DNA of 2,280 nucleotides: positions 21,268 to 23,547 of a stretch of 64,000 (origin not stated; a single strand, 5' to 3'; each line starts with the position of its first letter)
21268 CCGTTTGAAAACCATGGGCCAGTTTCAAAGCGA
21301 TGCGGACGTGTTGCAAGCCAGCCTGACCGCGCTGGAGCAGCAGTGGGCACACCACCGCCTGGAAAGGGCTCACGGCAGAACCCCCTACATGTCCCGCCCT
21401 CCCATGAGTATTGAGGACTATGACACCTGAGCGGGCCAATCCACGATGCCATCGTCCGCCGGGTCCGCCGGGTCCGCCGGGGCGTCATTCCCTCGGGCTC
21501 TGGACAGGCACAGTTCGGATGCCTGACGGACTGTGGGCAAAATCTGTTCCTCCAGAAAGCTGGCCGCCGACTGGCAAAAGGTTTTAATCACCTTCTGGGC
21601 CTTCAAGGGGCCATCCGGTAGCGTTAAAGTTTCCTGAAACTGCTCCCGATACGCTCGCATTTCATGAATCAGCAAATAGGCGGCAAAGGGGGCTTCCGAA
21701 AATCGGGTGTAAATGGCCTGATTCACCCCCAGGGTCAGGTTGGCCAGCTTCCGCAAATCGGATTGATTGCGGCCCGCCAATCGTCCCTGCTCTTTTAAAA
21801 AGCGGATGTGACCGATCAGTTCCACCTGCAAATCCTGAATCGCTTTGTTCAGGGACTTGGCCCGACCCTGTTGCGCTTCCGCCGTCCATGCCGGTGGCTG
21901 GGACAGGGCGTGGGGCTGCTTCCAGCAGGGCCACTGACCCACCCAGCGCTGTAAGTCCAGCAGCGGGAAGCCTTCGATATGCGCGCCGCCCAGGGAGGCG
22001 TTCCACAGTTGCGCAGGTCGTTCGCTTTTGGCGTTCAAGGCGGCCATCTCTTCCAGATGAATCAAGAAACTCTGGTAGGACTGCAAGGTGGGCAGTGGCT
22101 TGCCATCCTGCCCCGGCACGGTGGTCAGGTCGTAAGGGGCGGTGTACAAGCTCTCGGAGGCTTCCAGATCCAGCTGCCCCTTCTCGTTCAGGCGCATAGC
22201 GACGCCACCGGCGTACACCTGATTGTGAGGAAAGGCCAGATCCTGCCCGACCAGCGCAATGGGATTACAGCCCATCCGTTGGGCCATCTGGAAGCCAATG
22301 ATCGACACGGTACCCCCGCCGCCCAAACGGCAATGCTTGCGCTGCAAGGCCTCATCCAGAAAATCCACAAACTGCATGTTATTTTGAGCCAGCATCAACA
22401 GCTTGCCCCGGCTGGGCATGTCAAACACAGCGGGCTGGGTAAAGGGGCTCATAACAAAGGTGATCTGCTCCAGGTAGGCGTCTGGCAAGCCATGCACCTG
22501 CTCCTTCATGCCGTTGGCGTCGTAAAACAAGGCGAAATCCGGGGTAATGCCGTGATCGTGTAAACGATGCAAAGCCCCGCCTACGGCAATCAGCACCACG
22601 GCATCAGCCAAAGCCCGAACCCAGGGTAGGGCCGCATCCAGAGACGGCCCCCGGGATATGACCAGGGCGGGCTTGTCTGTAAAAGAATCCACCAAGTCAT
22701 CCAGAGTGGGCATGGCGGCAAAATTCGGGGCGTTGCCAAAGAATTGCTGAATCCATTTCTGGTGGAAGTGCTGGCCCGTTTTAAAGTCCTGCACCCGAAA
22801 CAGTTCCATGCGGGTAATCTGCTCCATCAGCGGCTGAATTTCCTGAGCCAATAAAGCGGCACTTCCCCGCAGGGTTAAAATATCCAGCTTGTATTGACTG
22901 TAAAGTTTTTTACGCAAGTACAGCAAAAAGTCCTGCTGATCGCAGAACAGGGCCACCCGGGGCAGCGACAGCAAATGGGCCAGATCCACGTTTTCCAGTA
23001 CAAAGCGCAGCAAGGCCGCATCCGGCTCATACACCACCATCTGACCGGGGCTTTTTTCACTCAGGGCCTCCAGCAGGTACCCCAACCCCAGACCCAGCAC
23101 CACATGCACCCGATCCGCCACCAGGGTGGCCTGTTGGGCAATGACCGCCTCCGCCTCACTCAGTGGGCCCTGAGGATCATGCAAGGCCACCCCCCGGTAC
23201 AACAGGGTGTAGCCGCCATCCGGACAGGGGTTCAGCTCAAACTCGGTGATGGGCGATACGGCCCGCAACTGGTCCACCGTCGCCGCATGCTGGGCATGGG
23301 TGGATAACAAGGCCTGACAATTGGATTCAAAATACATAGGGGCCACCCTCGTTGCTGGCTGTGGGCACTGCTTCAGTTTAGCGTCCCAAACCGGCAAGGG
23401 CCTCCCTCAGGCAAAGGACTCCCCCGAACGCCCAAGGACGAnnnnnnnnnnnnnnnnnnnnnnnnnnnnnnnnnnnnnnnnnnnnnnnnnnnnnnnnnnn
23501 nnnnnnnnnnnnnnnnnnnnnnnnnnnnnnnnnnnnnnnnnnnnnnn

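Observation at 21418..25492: Maf/DUF115 (MptE-like) putative glycosyltransferase in a non-flagellar neighbourhood with a YkgJ-type Cys-cluster protein and zinc-ribbon mini-proteins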

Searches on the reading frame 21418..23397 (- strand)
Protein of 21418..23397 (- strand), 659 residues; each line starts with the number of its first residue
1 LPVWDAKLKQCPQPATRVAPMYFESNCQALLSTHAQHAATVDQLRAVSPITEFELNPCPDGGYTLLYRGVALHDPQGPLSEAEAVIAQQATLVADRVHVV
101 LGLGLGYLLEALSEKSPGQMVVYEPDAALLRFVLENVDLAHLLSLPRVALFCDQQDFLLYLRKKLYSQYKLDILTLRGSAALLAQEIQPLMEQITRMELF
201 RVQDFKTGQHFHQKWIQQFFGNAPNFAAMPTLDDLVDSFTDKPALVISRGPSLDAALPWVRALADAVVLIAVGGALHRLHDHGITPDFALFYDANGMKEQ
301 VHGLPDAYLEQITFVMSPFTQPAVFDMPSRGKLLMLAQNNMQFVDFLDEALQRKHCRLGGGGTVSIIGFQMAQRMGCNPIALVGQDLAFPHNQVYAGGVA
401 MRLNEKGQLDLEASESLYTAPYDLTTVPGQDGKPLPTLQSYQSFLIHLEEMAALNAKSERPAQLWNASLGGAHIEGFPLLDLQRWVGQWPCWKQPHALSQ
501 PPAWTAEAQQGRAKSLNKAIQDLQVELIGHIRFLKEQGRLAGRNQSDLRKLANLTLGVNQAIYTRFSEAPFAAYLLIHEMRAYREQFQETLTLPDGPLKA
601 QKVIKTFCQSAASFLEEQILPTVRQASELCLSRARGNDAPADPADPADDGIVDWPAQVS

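Call 3: search_protein_families(library=pfam, proteins=[window:21418-23397:-], max_evalue=0.1)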
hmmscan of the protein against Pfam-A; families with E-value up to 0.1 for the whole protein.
window:21418-23397:- (659 aa): 2 families
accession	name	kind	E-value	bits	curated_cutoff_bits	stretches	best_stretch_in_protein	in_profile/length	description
PF01973.23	MptE-like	-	1.7e-33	116.2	34.6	1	218-390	2-169/171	6-hydroxymethylpterin diphosphokinase MptE-like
PF20157.4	Maf_flag10_N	-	0.00056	19.9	23.5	1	97-143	114-161/228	Glycosyltransferase Maf N-terminal domain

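Call 4: search_protein_families(library=ncbifam, proteins=[window:21418-23397:-], max_evalue=0.1)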
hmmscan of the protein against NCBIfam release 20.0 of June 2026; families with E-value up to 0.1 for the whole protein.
window:21418-23397:- (659 aa): 1 family
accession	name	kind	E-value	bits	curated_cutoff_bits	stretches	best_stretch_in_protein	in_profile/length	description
NF050051.1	FlagModPseD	domain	2.5e-18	66.1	670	1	101-476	78-452/640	flagellin modification protein PseD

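Call 8: find_encoding_contigs(protein=window:21418-23397:-, flank=10000, max_places=6)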
Protein window:21418-23397:- (659 aa): no gene with exactly this product is on record in the collection.

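Call 9: find_homologous_proteins(query=window:21418-23397:-)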
Query window:21418-23397:- (659 aa): 120 proteins with E <= 0.001 among 8000 candidates.
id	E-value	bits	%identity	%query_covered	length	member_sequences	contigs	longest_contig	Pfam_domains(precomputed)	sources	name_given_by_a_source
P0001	0.0e+0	1458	100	97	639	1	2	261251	PF01973.24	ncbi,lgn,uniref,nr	ncbi:motility associated factor glycosyltransferase family protein [Vampirovibrio chlorellavorus]|un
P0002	0.0e+0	1294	89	97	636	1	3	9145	PF01973.24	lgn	-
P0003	0.0e+0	1215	85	97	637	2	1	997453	PF01973.24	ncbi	-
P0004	0.0e+0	1073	75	95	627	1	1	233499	PF01973.24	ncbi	-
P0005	3.1e-272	923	67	92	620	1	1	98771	PF01973.24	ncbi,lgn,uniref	ncbi:motility associated factor glycosyltransferase family protein [Vampirovibrio sp.]|uniref:motili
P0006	2.4e-271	920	67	92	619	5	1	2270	PF01973.24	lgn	-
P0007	2.3e-267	907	66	92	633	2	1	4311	PF01973.24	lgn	-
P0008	7.2e-265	899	67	92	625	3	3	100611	PF01973.24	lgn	-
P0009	6.8e-257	872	64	92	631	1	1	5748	PF01973.24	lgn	-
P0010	1.0e-245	835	61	95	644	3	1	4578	PF01973.24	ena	-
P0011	3.2e-245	834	62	92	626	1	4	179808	PF01973.24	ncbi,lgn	-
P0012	1.1e-170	587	48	92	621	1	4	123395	PF01973.24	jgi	jgi:hypothetical protein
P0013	2.7e-170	586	47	92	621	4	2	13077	PF01973.24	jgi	jgi:hypothetical protein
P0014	4.2e-169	582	48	92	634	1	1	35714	PF01973.24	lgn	-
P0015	9.3e-169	581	47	92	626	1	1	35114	PF01973.24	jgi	jgi:hypothetical protein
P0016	5.7e-168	578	47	92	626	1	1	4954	PF01973.24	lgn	-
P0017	1.1e-167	577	46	94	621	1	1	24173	PF01973.24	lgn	-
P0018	5.9e-167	575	47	92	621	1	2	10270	PF01973.24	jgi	jgi:hypothetical protein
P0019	1.2e-166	574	45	93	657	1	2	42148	PF01973.24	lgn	-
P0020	1.2e-165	571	49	86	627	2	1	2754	PF01973.24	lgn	-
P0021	3.0e-164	566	46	92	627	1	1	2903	PF01973.24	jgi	jgi:hypothetical protein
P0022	1.0e-163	564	46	92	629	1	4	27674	PF01973.24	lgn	-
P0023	1.8e-163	564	46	89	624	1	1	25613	PF01973.24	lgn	-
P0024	5.0e-163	562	45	92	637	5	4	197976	PF01973.24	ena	-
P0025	2.5e-162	560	46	92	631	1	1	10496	PF01973.24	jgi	jgi:hypothetical protein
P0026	5.3e-161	555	44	95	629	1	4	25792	PF01973.24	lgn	-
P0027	1.1e-160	554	47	92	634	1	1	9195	PF01973.24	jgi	jgi:hypothetical protein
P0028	2.2e-160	553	46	92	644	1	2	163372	PF01973.24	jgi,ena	-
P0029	1.6e-159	551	48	86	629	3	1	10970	PF01973.24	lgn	-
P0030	1.7e-159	550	48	86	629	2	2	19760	PF01973.24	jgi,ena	-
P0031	1.8e-159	550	45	92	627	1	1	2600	PF01973.24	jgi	jgi:hypothetical protein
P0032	5.3e-159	549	44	92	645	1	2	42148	PF01973.24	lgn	-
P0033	7.4e-159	548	45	92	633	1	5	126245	PF01973.24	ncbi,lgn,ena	-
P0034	6.8e-158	545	42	95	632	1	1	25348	PF01973.24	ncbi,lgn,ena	-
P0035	7.6e-156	538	44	93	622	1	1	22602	PF01973.24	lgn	-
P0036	1.9e-155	537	44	92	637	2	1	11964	PF01973.24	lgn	-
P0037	2.0e-154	534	46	86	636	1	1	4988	PF01973.24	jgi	jgi:hypothetical protein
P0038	1.5e-153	531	43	92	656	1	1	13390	PF01973.24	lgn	-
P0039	3.0e-153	530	43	92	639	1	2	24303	PF01973.24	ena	-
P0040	3.9e-153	529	42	92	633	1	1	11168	PF01973.24,PF20157.5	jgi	jgi:hypothetical protein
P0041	1.9e-148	514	44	86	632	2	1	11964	PF01973.24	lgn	-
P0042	5.1e-148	513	41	92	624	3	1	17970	PF01973.24,PF20157.5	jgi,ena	-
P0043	1.1e-147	511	43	92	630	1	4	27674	PF01973.24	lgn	-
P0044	2.9e-144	500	40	97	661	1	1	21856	PF01973.24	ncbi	-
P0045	1.7e-142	494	40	96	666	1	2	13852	PF01973.24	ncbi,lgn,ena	-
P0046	6.2e-139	483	44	86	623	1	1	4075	PF01973.24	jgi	jgi:hypothetical protein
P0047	5.2e-137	476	41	93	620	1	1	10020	PF01973.24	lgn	-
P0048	1.6e-136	475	42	86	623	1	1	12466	PF01973.24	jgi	jgi:hypothetical protein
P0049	3.7e-136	473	39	92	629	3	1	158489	PF01973.24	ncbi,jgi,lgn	ncbi:MAG TPA: 6-hydroxymethylpterin diphosphokinase MptE-like protein [Coleofasciculaceae cyanobacte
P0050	6.7e-136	472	39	94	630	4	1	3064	PF01973.24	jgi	jgi:hypothetical protein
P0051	1.3e-135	472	48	71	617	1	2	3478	PF01973.24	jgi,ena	-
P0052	5.1e-135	470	40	93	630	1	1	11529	PF01973.24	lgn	-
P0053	7.9e-135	469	49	72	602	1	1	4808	PF01973.24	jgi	jgi:hypothetical protein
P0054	2.1e-134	468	40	94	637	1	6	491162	PF01973.24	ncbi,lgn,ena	-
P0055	3.1e-134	467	43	89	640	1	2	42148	PF01973.24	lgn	-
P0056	7.8e-134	466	41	92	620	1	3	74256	PF01973.24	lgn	-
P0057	4.5e-133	463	43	86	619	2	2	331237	PF01973.24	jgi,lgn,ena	-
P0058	1.1e-132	462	42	86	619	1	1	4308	PF01973.24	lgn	-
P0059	2.5e-132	461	40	92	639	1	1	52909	PF01973.24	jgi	jgi:hypothetical protein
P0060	3.2e-132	460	39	92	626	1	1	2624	PF01973.24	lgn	-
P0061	6.0e-132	459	41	95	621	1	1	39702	PF01973.24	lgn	-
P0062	1.0e-131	459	40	92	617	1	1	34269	PF01973.24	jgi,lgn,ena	-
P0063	1.5e-131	458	40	95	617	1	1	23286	PF01973.24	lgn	-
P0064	2.3e-131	458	40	92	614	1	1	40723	PF01973.24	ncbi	-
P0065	4.0e-131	457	39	92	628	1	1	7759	PF01973.24,PF20157.5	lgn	-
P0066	4.0e-131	457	45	76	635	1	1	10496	PF01973.24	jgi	jgi:hypothetical protein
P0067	7.3e-131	456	41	92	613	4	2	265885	PF01973.24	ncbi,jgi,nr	ncbi:MAG: hypothetical protein K0Q50_351 [Vampirovibrio sp.]|jgi:hypothetical protein|nr:hypothetica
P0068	1.6e-130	455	42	86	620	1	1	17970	PF01973.24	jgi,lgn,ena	-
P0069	5.1e-130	453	39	92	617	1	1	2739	PF01973.24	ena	-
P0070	8.6e-129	449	54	57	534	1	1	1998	PF01973.24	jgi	jgi:hypothetical protein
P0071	2.6e-128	447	40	93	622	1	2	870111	PF01973.24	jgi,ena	-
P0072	1.9e-127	445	41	90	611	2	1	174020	PF01973.24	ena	-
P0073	7.4e-127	443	40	92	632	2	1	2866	PF01973.24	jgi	jgi:hypothetical protein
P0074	2.7e-126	441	39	96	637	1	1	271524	PF01973.24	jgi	jgi:hypothetical protein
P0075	3.3e-125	437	39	92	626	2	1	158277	PF01973.24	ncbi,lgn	ncbi:MAG TPA: 6-hydroxymethylpterin diphosphokinase MptE-like protein [Coleofasciculaceae cyanobacte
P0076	5.8e-125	436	39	95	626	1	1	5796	PF01973.24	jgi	jgi:hypothetical protein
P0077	3.0e-123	431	40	92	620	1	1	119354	PF01973.24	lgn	-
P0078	6.2e-123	430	38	94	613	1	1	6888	PF01973.24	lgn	-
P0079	8.0e-123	429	46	72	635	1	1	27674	PF01973.24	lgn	-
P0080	4.8e-120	420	36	93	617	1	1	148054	PF01973.24,PF20157.5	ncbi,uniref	ncbi:motility associated factor glycosyltransferase family protein [Vampirovibrio sp.]|uniref:motili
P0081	5.9e-120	420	37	93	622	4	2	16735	PF01973.24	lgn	-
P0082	6.0e-119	416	42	70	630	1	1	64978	PF01973.24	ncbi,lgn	-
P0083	8.8e-119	416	42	74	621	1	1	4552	PF01973.24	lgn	-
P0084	1.7e-117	412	38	93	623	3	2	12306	PF01973.24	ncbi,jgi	jgi:hypothetical protein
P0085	2.3e-117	411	37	93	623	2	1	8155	PF01973.24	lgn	-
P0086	6.0e-117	410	35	95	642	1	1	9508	PF01973.24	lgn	-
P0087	8.4e-116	406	37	97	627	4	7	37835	PF01973.24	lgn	-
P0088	5.5e-115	403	38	92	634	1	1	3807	PF01973.24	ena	-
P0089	1.6e-114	402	37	92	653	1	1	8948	PF01973.24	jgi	jgi:hypothetical protein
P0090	1.3e-113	399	36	93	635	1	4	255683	PF01973.24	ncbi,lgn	-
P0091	2.4e-112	395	36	94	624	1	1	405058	PF01973.24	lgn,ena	-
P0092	1.4e-111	392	39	86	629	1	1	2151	PF01973.24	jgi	jgi:hypothetical protein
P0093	1.0e-109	386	36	93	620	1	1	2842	PF01973.24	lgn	-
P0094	5.4e-106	374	39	78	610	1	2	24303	PF01973.24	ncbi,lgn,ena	-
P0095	1.2e-100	356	38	82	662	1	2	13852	PF01973.24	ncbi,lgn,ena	-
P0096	9.6e-95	337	36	86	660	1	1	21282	PF01973.24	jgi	jgi:Protein of unknown function DUF115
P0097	8.6e-94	333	39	72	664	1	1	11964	PF01973.24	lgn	-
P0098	1.5e-88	316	39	72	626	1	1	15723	PF01973.24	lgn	-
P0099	2.8e-85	305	37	72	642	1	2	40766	PF01973.24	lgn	-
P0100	2.7e-78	282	35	70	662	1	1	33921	PF01973.24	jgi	jgi:hypothetical protein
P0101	1.9e-76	276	35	76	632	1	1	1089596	PF01973.24,PF20157.5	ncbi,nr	ncbi:MAG: DUF115 domain-containing protein [Cyanobacteria bacterium]|nr:DUF115 domain-containing pro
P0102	6.7e-75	271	38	65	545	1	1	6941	PF01973.24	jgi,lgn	jgi:hypothetical protein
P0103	7.1e-75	271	35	71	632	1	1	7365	PF01973.24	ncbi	-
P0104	1.6e-74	270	35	75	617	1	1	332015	PF01973.24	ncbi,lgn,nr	ncbi:MAG: 6-hydroxymethylpterin diphosphokinase MptE-like protein [Vampirovibrionales bacterium]|nr:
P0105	7.5e-73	264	35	70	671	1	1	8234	PF01973.24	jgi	jgi:hypothetical protein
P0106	5.4e-72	261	39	60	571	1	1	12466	PF01973.24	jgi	jgi:hypothetical protein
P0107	1.4e-69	253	38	62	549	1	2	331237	PF01973.24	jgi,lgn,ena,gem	-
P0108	1.4e-45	174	28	70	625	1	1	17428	PF01973.24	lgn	-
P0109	1.8e-44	170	30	70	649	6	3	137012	PF01973.24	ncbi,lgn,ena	-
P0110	6.7e-44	169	29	70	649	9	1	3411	PF01973.24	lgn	-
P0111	3.8e-22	97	25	49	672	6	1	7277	PF01973.24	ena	-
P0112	8.6e-21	92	28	42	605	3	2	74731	PF01973.24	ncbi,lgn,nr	ncbi:MAG: DUF115 domain-containing protein [Spirochaetia bacterium]|nr:DUF115 domain-containing prot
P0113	1.2e-20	92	27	70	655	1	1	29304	PF01973.24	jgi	-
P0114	1.6e-17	81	29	46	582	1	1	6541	PF01973.24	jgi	jgi:hypothetical protein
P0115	4.7e-17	80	25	75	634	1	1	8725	PF01973.24,PF20157.5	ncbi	-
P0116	7.7e-15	73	26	63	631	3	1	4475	PF01973.24,PF20157.5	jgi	jgi:hypothetical protein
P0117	4.2e-13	67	24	62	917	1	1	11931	PF01973.24,PF13431.13,PF09976.16,PF13414.13,PF13428.13,PF13374.13,PF14559.13,PF13371.13,PF00515.35,PF13424.13,PF21033.5,PF13432.13,PF13181.13,PF07719.24,PF13174.13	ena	-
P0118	1.6e-11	62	27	56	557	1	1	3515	PF01973.24,PF20157.5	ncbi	-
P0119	1.4e-10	58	24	70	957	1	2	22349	PF14559.13,PF01973.24,PF09976.16,PF20157.5,PF13414.13,PF00515.35,PF13424.13,PF13432.13,PF13428.13,PF13181.13,PF07719.24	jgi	jgi:Tfp pilus assembly protein PilF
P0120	5.8e-9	53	25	57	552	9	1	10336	PF01973.24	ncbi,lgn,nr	ncbi:MAG: DUF115 domain-containing protein [Spirochaetaceae bacterium]|nr:MAG: DUF115 domain-contain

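Call 10: find_encoding_contigs(protein=P0001, flank=10000, max_places=4)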
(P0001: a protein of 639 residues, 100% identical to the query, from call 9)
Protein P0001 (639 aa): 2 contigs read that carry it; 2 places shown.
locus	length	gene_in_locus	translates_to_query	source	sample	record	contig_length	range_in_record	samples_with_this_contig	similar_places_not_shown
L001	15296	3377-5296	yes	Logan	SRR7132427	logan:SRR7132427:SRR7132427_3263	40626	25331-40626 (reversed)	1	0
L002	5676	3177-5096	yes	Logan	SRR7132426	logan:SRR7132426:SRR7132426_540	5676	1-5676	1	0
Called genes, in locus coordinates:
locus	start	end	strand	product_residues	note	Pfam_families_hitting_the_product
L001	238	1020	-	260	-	PF01790:LGT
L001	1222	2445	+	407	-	PF03692:CxxCxxCC (weak)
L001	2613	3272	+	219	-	-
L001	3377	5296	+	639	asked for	PF01973:MptE-like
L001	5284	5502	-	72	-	-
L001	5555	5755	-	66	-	-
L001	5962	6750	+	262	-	PF01925:TauE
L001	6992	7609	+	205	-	-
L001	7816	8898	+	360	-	PF01116:F_bP_aldolase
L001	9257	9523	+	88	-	-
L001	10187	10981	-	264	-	PF03301:Trp_dioxygenase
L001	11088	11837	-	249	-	-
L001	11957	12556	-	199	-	PF05724:TPMT, PF13489:Methyltransf_23 (weak), PF08241:Methyltransf_11, PF13649:Methyltransf_25, PF13847:Methyltransf_31, PF08242:Methyltransf_12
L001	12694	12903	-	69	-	-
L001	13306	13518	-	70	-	-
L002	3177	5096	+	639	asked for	PF01973:MptE-like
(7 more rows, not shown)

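Call 13: find_encoding_contigs(protein=P0005, flank=10000, max_places=2)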
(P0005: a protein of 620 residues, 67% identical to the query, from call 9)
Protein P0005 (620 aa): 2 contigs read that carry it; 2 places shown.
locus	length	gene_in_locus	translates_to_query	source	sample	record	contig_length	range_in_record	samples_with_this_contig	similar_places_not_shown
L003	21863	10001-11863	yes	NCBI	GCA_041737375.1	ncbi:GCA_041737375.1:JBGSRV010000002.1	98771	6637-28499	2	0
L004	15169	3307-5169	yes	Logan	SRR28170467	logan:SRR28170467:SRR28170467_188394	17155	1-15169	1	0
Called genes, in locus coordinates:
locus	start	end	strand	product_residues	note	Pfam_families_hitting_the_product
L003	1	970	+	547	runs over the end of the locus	PF00496:SBP_bac_5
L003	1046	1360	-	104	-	-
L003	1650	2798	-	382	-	PF04055:Radical_SAM, PF12544:LAM_C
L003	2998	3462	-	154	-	PF16798:DUF5069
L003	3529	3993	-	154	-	PF16798:DUF5069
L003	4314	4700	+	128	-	PF01638:HxlR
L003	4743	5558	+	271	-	PF00702:Hydrolase (faint), PF05116:S6PP (weak), PF08282:Hydrolase_3, PF12710:HAD (faint), PF05116:S6PP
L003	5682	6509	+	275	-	-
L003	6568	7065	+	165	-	PF02542:YgbB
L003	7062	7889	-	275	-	PF01790:LGT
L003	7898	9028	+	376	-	PF03692:CxxCxxCC (faint)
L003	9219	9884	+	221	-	-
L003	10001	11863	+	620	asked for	PF01973:MptE-like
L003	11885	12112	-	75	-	-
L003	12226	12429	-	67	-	-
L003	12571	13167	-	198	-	-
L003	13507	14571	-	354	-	PF01758:SBF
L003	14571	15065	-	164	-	PF00903:Glyoxalase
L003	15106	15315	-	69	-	PF01451:LMWPc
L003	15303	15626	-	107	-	PF24038:DUF7347 (weak), PF12840:HTH_20, PF01022:HTH_5, PF02082:Rrf2 (weak)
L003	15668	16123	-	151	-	PF02639:DUF188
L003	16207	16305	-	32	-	-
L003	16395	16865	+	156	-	PF03692:CxxCxxCC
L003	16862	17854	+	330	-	-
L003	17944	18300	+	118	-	-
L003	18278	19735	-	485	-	-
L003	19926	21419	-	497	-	-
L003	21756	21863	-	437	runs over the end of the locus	PF01979:Amidohydro_1, PF12890:DHOase, PF07969:Amidohydro_3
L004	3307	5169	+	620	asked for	PF01973:MptE-like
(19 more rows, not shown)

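Call 14: find_encoding_contigs(protein=P0019, flank=10000, max_places=2)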
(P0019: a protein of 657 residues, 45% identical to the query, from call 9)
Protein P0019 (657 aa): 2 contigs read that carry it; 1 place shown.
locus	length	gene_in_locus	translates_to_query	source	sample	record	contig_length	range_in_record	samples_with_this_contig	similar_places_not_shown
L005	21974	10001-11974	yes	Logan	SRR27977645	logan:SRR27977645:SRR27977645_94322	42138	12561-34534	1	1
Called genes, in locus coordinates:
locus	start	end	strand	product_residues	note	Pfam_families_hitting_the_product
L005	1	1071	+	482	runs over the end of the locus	PF00496:SBP_bac_5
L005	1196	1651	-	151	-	-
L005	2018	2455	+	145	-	-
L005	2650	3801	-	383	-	PF04055:Radical_SAM, PF12544:LAM_C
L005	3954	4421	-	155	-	PF16798:DUF5069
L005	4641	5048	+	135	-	PF01638:HxlR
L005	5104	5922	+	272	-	PF00702:Hydrolase, PF08282:Hydrolase_3, PF05116:S6PP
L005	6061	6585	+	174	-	PF02542:YgbB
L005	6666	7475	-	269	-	PF01790:LGT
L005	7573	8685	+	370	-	-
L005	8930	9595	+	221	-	-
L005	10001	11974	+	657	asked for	PF01973:MptE-like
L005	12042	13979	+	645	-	PF01973:MptE-like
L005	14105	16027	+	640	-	PF01973:MptE-like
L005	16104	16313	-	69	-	-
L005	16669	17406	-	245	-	-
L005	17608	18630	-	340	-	PF01817:CM_2, PF00800:PDT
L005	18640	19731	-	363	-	PF01264:Chorismate_synt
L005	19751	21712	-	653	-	PF00275:EPSP_synthase, PF01202:SKI, PF13238:AAA_18 (weak)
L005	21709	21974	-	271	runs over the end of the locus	PF00793:DAHP_synth_1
